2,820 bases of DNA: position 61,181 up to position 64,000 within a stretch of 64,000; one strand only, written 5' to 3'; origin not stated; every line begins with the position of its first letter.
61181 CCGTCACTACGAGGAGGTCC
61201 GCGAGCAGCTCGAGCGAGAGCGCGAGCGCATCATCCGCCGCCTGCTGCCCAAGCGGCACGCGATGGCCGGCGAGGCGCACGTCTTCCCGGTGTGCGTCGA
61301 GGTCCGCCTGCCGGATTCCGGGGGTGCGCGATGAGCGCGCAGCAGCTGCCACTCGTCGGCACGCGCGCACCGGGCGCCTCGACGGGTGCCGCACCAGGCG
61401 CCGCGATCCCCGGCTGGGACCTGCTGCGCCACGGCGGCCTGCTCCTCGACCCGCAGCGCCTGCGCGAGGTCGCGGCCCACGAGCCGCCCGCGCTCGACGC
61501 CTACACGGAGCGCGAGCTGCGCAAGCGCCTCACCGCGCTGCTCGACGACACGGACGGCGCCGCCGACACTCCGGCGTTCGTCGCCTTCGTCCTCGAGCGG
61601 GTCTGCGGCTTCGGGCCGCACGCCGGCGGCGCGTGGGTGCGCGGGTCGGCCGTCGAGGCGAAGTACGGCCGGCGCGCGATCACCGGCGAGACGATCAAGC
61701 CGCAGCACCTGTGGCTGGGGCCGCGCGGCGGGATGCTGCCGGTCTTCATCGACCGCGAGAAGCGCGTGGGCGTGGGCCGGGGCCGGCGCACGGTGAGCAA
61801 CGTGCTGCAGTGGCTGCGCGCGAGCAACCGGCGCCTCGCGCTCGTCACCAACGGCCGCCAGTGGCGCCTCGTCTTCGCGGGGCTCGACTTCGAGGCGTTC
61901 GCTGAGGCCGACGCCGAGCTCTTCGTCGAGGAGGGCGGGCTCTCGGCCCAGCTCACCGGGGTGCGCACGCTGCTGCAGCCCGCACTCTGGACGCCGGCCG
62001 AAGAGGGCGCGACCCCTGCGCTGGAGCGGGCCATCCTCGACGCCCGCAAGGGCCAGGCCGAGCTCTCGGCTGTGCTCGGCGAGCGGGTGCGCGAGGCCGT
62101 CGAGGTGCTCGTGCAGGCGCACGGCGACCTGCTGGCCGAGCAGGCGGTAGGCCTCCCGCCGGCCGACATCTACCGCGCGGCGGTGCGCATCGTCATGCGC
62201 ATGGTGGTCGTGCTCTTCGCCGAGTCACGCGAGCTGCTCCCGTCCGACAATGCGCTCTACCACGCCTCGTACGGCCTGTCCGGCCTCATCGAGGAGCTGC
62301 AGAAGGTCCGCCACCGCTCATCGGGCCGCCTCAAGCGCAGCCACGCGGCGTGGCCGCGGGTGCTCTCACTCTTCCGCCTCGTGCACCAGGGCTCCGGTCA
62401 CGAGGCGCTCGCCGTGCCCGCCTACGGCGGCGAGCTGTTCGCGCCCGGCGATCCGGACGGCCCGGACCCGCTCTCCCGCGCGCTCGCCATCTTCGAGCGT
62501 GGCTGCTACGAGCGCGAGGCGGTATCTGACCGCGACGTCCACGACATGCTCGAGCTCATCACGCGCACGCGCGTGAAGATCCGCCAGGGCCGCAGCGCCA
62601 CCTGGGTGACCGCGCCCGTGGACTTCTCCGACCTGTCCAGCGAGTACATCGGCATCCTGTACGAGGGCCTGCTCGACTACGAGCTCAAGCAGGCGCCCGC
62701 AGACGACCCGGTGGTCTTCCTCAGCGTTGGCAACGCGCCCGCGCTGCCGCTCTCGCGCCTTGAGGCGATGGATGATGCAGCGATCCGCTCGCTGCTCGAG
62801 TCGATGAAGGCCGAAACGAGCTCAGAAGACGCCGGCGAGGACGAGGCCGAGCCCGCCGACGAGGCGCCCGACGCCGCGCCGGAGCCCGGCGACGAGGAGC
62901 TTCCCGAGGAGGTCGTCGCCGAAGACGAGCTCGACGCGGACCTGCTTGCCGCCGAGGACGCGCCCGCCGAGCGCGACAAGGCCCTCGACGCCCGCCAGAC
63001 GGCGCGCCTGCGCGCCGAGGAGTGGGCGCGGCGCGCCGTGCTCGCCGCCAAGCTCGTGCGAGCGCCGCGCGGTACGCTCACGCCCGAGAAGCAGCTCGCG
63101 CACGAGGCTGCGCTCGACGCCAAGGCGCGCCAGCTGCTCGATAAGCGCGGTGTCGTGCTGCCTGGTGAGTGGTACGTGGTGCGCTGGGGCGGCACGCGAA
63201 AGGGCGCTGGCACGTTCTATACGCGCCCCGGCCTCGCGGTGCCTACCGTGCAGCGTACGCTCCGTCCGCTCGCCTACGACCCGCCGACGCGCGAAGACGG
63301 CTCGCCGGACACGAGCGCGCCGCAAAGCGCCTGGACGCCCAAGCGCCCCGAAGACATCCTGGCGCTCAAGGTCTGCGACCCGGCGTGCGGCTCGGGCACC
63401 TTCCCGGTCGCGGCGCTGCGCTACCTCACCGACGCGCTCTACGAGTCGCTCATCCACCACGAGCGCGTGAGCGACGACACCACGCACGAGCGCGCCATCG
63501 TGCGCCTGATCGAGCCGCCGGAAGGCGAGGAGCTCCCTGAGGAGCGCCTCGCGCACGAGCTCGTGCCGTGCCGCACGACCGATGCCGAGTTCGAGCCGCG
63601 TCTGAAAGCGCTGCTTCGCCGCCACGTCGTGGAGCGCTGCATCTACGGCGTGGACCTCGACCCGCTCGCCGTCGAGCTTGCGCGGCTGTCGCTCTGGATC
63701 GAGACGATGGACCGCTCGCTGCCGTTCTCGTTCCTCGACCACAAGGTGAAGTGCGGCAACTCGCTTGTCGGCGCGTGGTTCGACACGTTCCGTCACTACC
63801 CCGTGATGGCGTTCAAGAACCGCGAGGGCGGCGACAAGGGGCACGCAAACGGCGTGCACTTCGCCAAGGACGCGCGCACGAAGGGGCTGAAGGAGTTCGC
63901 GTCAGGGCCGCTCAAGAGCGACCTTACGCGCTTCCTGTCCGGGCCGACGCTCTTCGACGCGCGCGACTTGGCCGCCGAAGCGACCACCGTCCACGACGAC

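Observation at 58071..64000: SNF2 helicase translationally coupled to a giant N6-adenine methyltransferase: probable 5' end of a DISARM class-1-like defence system, with an ORF missing from the track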

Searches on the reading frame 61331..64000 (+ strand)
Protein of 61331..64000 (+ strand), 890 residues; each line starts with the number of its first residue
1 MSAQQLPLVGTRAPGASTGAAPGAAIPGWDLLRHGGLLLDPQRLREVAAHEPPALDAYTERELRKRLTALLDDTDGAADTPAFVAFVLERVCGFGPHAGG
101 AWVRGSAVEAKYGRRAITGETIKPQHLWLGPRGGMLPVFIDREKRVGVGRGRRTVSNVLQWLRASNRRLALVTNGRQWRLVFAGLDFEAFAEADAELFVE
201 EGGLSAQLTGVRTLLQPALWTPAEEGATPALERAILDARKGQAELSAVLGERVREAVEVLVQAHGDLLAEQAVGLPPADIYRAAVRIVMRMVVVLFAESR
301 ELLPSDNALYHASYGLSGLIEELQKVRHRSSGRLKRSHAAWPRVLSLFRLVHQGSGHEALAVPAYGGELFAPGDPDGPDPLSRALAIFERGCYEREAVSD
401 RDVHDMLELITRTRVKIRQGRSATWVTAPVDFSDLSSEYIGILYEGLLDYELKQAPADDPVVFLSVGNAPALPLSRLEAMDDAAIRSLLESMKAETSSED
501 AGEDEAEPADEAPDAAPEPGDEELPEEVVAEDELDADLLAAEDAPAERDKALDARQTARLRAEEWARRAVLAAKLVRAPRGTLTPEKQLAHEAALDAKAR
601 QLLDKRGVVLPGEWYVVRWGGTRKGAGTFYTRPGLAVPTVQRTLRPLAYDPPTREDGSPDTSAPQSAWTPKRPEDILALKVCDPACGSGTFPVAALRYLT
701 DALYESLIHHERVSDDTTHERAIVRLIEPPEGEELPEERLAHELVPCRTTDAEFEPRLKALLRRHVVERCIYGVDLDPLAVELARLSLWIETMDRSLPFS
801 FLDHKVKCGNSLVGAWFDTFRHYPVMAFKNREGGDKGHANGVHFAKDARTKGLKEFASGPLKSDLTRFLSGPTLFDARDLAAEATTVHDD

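Call 5: search_protein_families(library=pfam, proteins=[window:61331-64000:+], max_evalue=0.01)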
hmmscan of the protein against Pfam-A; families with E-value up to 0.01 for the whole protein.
window:61331-64000:+ (890 aa): 2 families
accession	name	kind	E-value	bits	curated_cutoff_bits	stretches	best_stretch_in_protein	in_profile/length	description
PF20473.4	MmeI_Mtase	-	3e-06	27.1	27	1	676-793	18-87/259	MmeI, DNA-methyltransferase domain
PF07669.17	Eco57I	-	1.4e-05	25.7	25.3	1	770-813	2-52/171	Eco57I restriction-modification methylase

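Call 6: search_protein_families(library=padloc, proteins=[window:61331-64000:+], max_evalue=0.01)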
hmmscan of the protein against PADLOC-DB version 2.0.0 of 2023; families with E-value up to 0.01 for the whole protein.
window:61331-64000:+ (890 aa): 32 families (the best 25 are shown)
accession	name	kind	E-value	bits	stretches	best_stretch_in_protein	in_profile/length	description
PDLC03622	REase_MTase_IIG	-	5.3e-200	665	1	159-839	2-667/1524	Type IIG restriction enzyme-methyltransferase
PDLC02643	DrmMI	-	4e-121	403.9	2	31-499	16-487/1347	DrmMI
PDLC02638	DrmMI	-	6.3e-93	310.5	2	526-815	456-718/935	DrmMI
PDLC02645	DrmMI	-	4.8e-65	218.2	2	608-815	531-713/772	DrmMI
PDLC03618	REase_MTase_IIG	-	6.2e-62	207.3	2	607-815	530-713/1429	Type IIG restriction enzyme-methyltransferase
PDLC02639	DrmMI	-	2.5e-37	126.6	3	755-815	329-387/803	DrmMI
PDLC02644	DrmMI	-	2.6e-34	116.3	1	608-814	47-228/988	DrmMI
PDLC02642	DrmMI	-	4.1e-27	92.9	1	167-499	160-484/594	DrmMI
PDLC03620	REase_MTase_IIG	-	2.5e-23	79.7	2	610-815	542-726/1378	Type IIG restriction enzyme-methyltransferase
PDLC03613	REase_MTase_IIG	-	8.4e-19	64.8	1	673-821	492-621/1250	Type IIG restriction enzyme-methyltransferase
PDLC02646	DrmMI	-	1.3e-18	64.6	1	748-815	32-98/792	DrmMI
PDLC02640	DrmMI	-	2.4e-16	56.6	1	231-455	221-439/1015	DrmMI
PDLC03611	REase_MTase_IIG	-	1.9e-15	53.4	2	762-816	601-655/1532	Type IIG restriction enzyme-methyltransferase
PDLC03596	REase_MTase_IIG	-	3.1e-12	43.3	1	755-815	576-642/1148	Type IIG restriction enzyme-methyltransferase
PDLC03614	REase_MTase_IIG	-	4.7e-12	42.3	1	765-821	631-687/1584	Type IIG restriction enzyme-methyltransferase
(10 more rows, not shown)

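Call 13: find_homologous_proteins(query=window:61331-64000:+, max_evalue=1e-20)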
Query window:61331-64000:+ (890 aa): 646 proteins with E <= 1e-20 among 8000 candidates; the best 120 are listed.
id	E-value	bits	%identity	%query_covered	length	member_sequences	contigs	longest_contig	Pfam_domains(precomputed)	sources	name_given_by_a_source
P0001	0.0e+0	1348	70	97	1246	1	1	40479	PF07669.18,PF20473.5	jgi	jgi:hypothetical protein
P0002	0.0e+0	1295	69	97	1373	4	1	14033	PF07669.18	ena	-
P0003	0.0e+0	1232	65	97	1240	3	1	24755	PF07669.18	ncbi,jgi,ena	-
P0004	0.0e+0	1224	65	96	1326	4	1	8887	PF07669.18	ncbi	ncbi:MAG: hypothetical protein ABIJ57_15140 [Pseudomonadota bacterium]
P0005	0.0e+0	1216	66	97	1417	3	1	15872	PF07669.18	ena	-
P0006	0.0e+0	1213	65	96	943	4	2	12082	PF07669.18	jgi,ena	-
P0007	0.0e+0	1213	64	97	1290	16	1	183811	PF07669.18,PF20473.5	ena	-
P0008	0.0e+0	1208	66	95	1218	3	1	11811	PF07669.18,PF20473.5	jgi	-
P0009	0.0e+0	1207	65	96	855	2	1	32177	PF07669.18,PF20473.5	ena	-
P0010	0.0e+0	1203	65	97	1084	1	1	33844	PF07669.18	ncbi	-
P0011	0.0e+0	1198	63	97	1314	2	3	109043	PF07669.18,PF20473.5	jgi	jgi:hypothetical protein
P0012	0.0e+0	1194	63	97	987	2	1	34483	PF07669.18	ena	-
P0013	0.0e+0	1192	65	97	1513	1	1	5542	PF07669.18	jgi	jgi:hypothetical protein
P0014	0.0e+0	1187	64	97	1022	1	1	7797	PF07669.18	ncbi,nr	ncbi:MAG TPA: hypothetical protein VMN39_05565, partial [Longimicrobiaceae bacterium]|nr:hypothetica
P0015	0.0e+0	1181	63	97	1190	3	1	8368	PF02384.23,PF07669.18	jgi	jgi:Eco57I restriction-modification methylase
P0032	0.0e+0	1108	62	95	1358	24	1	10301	PF07669.18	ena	-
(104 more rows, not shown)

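Call 14: find_related_loci(query=window:61331-64000:+, collection=genome_contigs, flank=10000)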
Query window:61331-64000:+ (890 aa) in genome_contigs; peptide patterns used: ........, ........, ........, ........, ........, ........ (x = any residue, [..] = any of these).
319 stretches matched a pattern; 20 encode a relative of the query (tblastn E <= 1e-3); 19 distinct loci.
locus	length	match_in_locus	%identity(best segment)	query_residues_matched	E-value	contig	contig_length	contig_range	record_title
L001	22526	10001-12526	64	23-875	0e+0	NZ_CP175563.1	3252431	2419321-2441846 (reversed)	Syntrophus buswellii strain DM-2 chromosome, complete genome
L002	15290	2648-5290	64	8-888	0e+0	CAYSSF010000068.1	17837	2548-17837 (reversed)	MAG TPA_asm: uncultured Syntrophaceae bacterium isolate SRP062349_co5_36 genome assembly, contig: NODE_1012_length_17837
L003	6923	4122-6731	64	9-875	0e+0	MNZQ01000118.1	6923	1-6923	MAG: Syntrophaceae bacterium CG2_30_58_14 cg2_3.0_scaffold_11730_c, whole genome shotgun sequence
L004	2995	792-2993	71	1-748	0e+0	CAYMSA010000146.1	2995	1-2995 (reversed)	MAG TPA_asm: uncultured Coriobacteriaceae bacterium isolate binchicken_co27_458 genome assembly, contig: NODE_58800_leng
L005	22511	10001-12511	55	29-889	0e+0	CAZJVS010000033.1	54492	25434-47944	MAG TPA_asm: uncultured Planctomycetaceae bacterium isolate SRP173033_co3_20 genome assembly, contig: NODE_540_length_54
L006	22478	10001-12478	55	29-889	0e+0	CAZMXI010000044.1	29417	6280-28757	MAG TPA_asm: uncultured Tepidisphaeraceae bacterium isolate SRP192927_co7_621 genome assembly, contig: NODE_2550_length_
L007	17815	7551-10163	62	10-890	0e+0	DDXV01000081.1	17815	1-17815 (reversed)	MAG TPA_asm: Syntrophaceae bacterium UBA2251 UBA2251_contig_11472, whole genome shotgun sequence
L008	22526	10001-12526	52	29-881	0e+0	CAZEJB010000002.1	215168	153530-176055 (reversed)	MAG TPA_asm: uncultured Planctomycetales bacterium isolate binchicken_co199_143 genome assembly, contig: NODE_60_length_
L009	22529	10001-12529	57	20-890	0e+0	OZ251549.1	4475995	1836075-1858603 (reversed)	MAG: Candidatus Marinacidobacterium sp. isolate 88176f09-942a-4e48-9e77-24fef9edb6e5 genome assembly, chromosome: 1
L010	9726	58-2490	75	83-890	0e+0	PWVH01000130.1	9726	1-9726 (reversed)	MAG: Coriobacteriaceae bacterium isolate CSSed11_288R1 CS-Sed11-C12041, whole genome shotgun sequence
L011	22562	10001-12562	46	29-883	0e+0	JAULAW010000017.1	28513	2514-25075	MAG: Gallionellaceae bacterium isolate MAG.26 contig_18137, whole genome shotgun sequence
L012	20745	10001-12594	65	15-890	0e+0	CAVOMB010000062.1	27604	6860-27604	MAG: uncultured Thermoleophilia bacterium isolate MFD10097.bin.2.18 genome assembly, contig: contig_21568, whole genome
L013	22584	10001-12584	60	16-890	0e+0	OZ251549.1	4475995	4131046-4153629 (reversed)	MAG: Candidatus Marinacidobacterium sp. isolate 88176f09-942a-4e48-9e77-24fef9edb6e5 genome assembly, chromosome: 1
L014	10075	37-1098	77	530-890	2e-179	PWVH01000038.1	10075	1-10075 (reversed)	MAG: Coriobacteriaceae bacterium isolate CSSed11_288R1 CS-Sed11-C11279, whole genome shotgun sequence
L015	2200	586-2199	50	207-758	2e-150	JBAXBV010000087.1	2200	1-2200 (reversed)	MAG: Betaproteobacteria bacterium isolate ELA176 MAG176_87, whole genome shotgun sequence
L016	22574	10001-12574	50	26-890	0e+0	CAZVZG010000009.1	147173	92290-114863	MAG TPA_asm: uncultured Phycisphaeraceae bacterium isolate SRP263991_co5_621 genome assembly, contig: NODE_224_length_14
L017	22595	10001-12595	50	15-890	0e+0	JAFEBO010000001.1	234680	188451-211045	MAG: Planctomycetota bacterium isolate SZAS-2 LIN-736__1__length-234680, whole genome shotgun sequence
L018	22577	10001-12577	63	23-890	0e+0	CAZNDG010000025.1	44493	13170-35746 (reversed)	MAG TPA_asm: uncultured Syntrophus sp. isolate binchicken_co27_459 genome assembly, contig: NODE_1446_length_44493_cov_1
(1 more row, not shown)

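Call 16: search_protein_families(library=padloc, proteins=[L001:15773-16627:+, L001:16593-17615:+, L001:17631-22526:+, L014:3741-6077:+, L014:6388-7317:+, L014:7314-8150:+, L012:1399-4974:+, L012:17047-20736:+, L012:5199-5975:+, L012:5972-6646:+], max_evalue=0.001)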
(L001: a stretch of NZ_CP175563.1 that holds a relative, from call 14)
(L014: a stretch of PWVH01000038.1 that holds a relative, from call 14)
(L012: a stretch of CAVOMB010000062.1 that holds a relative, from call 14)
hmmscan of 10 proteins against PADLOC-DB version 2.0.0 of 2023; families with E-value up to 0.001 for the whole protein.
L001:15773-16627:+ (284 aa): 15 families
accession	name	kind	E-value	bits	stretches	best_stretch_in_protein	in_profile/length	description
PDLC02270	AbiEi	-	1.3e-64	215.8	1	24-277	5-259/265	AbiEi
PDLC02269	AbiEi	-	4.8e-30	102.7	1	28-275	9-240/251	AbiEi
PDLC02287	AbiEi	-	1e-28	98.6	1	29-275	10-240/253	AbiEi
PDLC02267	AbiEi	-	1.3e-17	62.1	1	29-270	18-239/252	AbiEi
PDLC02271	AbiEi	-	1.6e-09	35.4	1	30-273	22-259/263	AbiEi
PDLC02276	AbiEi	-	3.6e-09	34.5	1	54-197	37-175/270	AbiEi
PDLC02225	AbiEi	-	2e-08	32.2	1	53-180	34-146/198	AbiEi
PDLC02266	AbiEi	-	3.2e-08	31.3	1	30-271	16-250/258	AbiEi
PDLC02228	AbiEi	-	2.4e-06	25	1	53-129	55-128/216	AbiEi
PDLC02282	AbiEi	-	2.7e-06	25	1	30-250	16-230/260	AbiEi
PDLC02260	AbiEi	-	2.8e-06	25.2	1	53-112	32-88/131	AbiEi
PDLC02249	AbiEi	-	2.9e-05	21.9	1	52-129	32-106/184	AbiEi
PDLC02286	AbiEi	-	0.00015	19.3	1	57-196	37-175/207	AbiEi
PDLC02283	AbiEi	-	0.00066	17.5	1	49-186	33-158/201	AbiEi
PDLC02265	AbiEi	-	0.00075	17.3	0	54-186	32-155/198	AbiEi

L001:16593-17615:+ (340 aa): 13 families
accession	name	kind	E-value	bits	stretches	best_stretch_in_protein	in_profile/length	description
PDLC02305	AbiEii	-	6.9e-74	246.8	1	9-320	1-306/306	AbiEii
PDLC02290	AbiEii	-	5.8e-17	60.1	1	52-323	24-273/290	AbiEii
PDLC02304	AbiEii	-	1.2e-15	56.2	1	16-197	7-186/260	AbiEii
PDLC02330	AbiEii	-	1.5e-08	32.7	1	166-196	126-156/219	AbiEii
PDLC02296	AbiEii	-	1.2e-07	29.2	0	53-99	46-91/282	AbiEii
PDLC02328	AbiEii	-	3.3e-07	28.4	0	52-89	14-51/203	AbiEii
PDLC02294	AbiEii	-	4.6e-07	27.9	1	41-199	33-186/260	AbiEii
PDLC02317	AbiEii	-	3.9e-06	24.1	1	19-85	10-78/396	AbiEii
PDLC02318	AbiEii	-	1.5e-05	22.5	1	48-196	38-181/280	AbiEii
PDLC02323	AbiEii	-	3.3e-05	21.6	1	53-196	40-181/248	AbiEii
PDLC02307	AbiEii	-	3.4e-05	21.7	1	53-198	23-144/219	AbiEii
PDLC02324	AbiEii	-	5.7e-05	21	1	40-197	14-153/231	AbiEii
PDLC02299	AbiEii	-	0.00022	18.7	1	11-81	7-74/344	AbiEii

L001:17631-22526:+ (1632 aa): 27 families (the best 25 are shown)
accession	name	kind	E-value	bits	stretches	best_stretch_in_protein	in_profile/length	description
PDLC00013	DruE1|DruE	-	2.7e-104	348.4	4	942-1360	968-1363/1776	SNF2 family N-terminal domain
PDLC00037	DruE3|DruE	-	2.7e-101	338.4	3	23-475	24-438/2055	SNF2 family N-terminal domain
PDLC00035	DruE3|DruE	-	6.8e-80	267.2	2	78-476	91-443/1460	SNF2 family N-terminal domain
PDLC00015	DruE2|DruE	-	1.5e-74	249.6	4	936-1142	1059-1282/1887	SNF2 family N-terminal domain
PDLC00051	DruE4|DruE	-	7.2e-72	240.6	4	939-1141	1019-1235/1829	SNF2 family N-terminal domain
PDLC00014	DruE2|DruE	-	3.5e-70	235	4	936-1143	1089-1307/1928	SNF2 family N-terminal domain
PDLC00036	DruE3|DruE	-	7.4e-70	233.5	2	90-334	92-311/2023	SNF2 family N-terminal domain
PDLC03960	SngC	-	6.4e-31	105.8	2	90-336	24-216/720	-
PDLC02503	BrxHI|BrxHII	-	1.6e-29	100.8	3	1011-1174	280-438/698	BrxHI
PDLC02896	DpdJ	-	1.3e-23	80.7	1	98-338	167-435/1487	DpdJ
PDLC02501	BrxHI|BrxHII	-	2.7e-19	66.8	1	1009-1084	278-351/925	BrxHI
PDLC02569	DrmA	-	1.4e-17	60.8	1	1015-1103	814-900/1095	DrmA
PDLC03928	PsyrT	-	3.3e-11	40.2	2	1007-1079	269-339/689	-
PDLC02570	DrmA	-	4.9e-10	36.4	1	1016-1101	568-650/851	DrmA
PDLC02893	DpdJ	-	1.2e-09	34.7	1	219-336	333-444/876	DpdJ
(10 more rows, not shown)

L014:3741-6077:+ (778 aa): 0 families

L014:6388-7317:+ (309 aa): 5 families
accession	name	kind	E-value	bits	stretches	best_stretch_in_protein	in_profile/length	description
PDLC04568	PDC-M30A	-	8.7e-23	79.2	1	19-186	13-171/368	-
PDLC04566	PDC-M30A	-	1.1e-12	45.6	1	20-183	13-170/372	-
PDLC04567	PDC-M30A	-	2.6e-11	41.1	1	18-196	12-193/381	-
PDLC04635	PDC-M41A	-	8.4e-08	30.5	1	20-175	11-166/298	-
PDLC04636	PDC-M41A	-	1.1e-07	29.8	1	21-186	10-162/281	-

L014:7314-8150:+ (278 aa): 0 families

L012:1399-4974:+ (1191 aa): 44 families (the best 25 are shown)
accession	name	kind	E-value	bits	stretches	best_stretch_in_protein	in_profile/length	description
PDLC03802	RTasHel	-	4.2e-32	109.8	2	368-504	152-273/675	DRT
PDLC00117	GajB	-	3.4e-28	96.5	2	372-462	188-266/604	UrvD helicase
PDLC00122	GajB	-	1.3e-26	91.6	2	53-128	18-89/502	UrvD helicase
PDLC00119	GajB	-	1.4e-26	91.6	2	373-504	189-300/565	UrvD helicase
PDLC00114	GajB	-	2.9e-26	90.2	2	359-504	173-299/635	UrvD helicase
PDLC00132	GajB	-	8e-26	88.8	2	46-108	11-68/625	UrvD helicase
PDLC00127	GajB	-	1.2e-24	84.8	2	373-502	172-287/594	UrvD helicase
PDLC00130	GajB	-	4.6e-22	76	2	361-506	166-292/589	UrvD helicase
PDLC00110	GajB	-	9.6e-22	75.3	1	376-467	244-330/725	UrvD helicase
PDLC00143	GajB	-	2.1e-21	74.2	2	38-108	12-83/632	UrvD helicase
PDLC00135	GajB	-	3.3e-20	70.5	2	49-109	18-73/603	UrvD helicase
PDLC00111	GajB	-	6.9e-20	69.2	2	38-108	12-83/625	UrvD helicase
PDLC00123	GajB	-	8.8e-20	68.8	2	391-504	165-259/540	UrvD helicase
PDLC00112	GajB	-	1e-19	68.6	2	368-500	174-291/581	UrvD helicase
PDLC00103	GajB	-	6.4e-18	63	1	373-510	182-300/612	UrvD helicase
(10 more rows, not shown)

L012:17047-20736:+ (1229 aa): 13 families
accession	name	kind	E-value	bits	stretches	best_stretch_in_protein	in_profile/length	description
PDLC05065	PDC-S68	-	0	1412.7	1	1-1224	5-1218/1221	-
PDLC05066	PDC-S68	-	1.3e-171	571.2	1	2-1209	3-1188/1202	-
PDLC05064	PDC-S68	-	1.2e-155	518.1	1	2-1225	71-1252/1273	-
PDLC01734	typeIV_RecD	-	1.2e-45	154.1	2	624-772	342-486/763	RecD_0_IVD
PDLC01148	RecD_like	-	5.8e-36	122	2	620-769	312-452/719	RecD/Tra ATPase fused to N-terminal HHH domain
PDLC05035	PDC-S53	-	9e-22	75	2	1013-1061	814-863/900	-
PDLC04475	PDC-M16A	-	1.4e-18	64.8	2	1017-1063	435-484/721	-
PDLC04476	PDC-M16A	-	1e-17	61.8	2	1018-1062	424-471/691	-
PDLC04472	PDC-M16A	-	2.3e-16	57.3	1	1017-1064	649-699/930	-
PDLC04474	PDC-M16A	-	5.7e-10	36.3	1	1015-1063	647-701/917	-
PDLC05067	PDC-S69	-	1.1e-06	26.6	1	1109-1195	180-260/289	-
PDLC01087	C3a187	-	3.2e-05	20.9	1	1019-1063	500-542/559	NERD+UvrD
PDLC04140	mad8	-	0.00023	18.8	1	632-716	23-100/314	mads_8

L012:5199-5975:+ (258 aa): 0 families

L012:5972-6646:+ (224 aa): 0 families

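Call 22: find_encoding_contigs(protein=P0001, flank=10000, max_places=2)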
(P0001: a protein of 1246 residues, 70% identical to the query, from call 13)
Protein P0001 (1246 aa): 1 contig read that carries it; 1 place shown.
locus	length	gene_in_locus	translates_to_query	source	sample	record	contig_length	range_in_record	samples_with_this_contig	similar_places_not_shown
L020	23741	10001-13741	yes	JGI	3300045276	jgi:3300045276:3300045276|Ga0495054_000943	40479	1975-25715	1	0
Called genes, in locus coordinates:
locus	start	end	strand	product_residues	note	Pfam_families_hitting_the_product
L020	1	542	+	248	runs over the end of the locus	-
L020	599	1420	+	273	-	PF08843:AbiEii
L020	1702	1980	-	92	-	-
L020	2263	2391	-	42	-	-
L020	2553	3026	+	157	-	PF01325:Fe_dep_repress, PF12802:MarR_2 (faint), PF02742:Fe_dep_repr_C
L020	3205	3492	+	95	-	PF04023:FeoA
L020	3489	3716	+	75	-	PF04023:FeoA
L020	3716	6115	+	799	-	PF01926:MMR_HSR1, PF02421:FeoB_N, PF09439:SRPRB (faint), PF17910:FeoB_Cyto, PF07670:Gate, PF07664:FeoB_C, PF07670:Gate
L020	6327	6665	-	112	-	PF06628:Catalase-rel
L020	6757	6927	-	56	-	PF00199:Catalase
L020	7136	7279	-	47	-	PF00199:Catalase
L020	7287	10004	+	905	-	PF00271:Helicase_C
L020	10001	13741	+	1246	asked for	PF20473:MmeI_Mtase (weak), PF07669:Eco57I (weak)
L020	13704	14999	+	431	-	-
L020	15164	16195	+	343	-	PF04055:Radical_SAM, PF13186:SPASM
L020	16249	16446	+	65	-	PF05402:PqqD, PF16007:DUF4777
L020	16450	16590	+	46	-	-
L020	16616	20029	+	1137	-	PF12706:Lactamase_B_2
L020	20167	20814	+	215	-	PF13243:SQHop_cyclase_C (faint)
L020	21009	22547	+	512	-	PF13522:GATase_6, PF13537:GATase_7, PF00733:Asn_synthase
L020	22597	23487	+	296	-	PF13579:Glyco_trans_4_4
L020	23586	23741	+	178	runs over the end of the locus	-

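Call 23: find_encoding_contigs(protein=P0007, flank=10000, max_places=2)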
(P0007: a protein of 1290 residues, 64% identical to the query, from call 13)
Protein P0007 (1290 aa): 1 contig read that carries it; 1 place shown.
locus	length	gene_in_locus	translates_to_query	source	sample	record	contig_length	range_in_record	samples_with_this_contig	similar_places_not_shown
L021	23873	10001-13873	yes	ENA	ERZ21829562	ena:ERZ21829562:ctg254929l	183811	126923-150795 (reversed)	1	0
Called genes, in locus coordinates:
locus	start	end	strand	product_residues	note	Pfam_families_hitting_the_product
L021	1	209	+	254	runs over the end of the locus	PF01695:IstB_IS21, PF00308:Bac_DnaA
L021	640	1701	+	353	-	PF13551:HTH_29, PF13565:HTH_32, PF13592:HTH_33, PF13358:DDE_3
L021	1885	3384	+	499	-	PF00176:SNF2-rel_dom, PF00270:DEAD (faint)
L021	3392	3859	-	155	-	PF01609:DDE_Tnp_1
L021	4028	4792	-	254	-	PF01695:IstB_IS21, PF00308:Bac_DnaA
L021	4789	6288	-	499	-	PF22483:Mu-transpos_C_2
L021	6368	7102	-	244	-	PF14294:DUF4372, PF01609:DDE_Tnp_1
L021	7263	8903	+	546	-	PF00271:Helicase_C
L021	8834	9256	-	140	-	PF13340:DUF4096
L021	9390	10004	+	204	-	-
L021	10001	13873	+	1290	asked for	PF20473:MmeI_Mtase (faint), PF07669:Eco57I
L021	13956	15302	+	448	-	PF05598:DUF772, PF01609:DDE_Tnp_1, PF13751:DDE_Tnp_1_6 (weak)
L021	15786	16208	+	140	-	PF13340:DUF4096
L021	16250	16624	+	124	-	PF01609:DDE_Tnp_1, PF13586:DDE_Tnp_1_2 (weak)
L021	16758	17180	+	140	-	PF13340:DUF4096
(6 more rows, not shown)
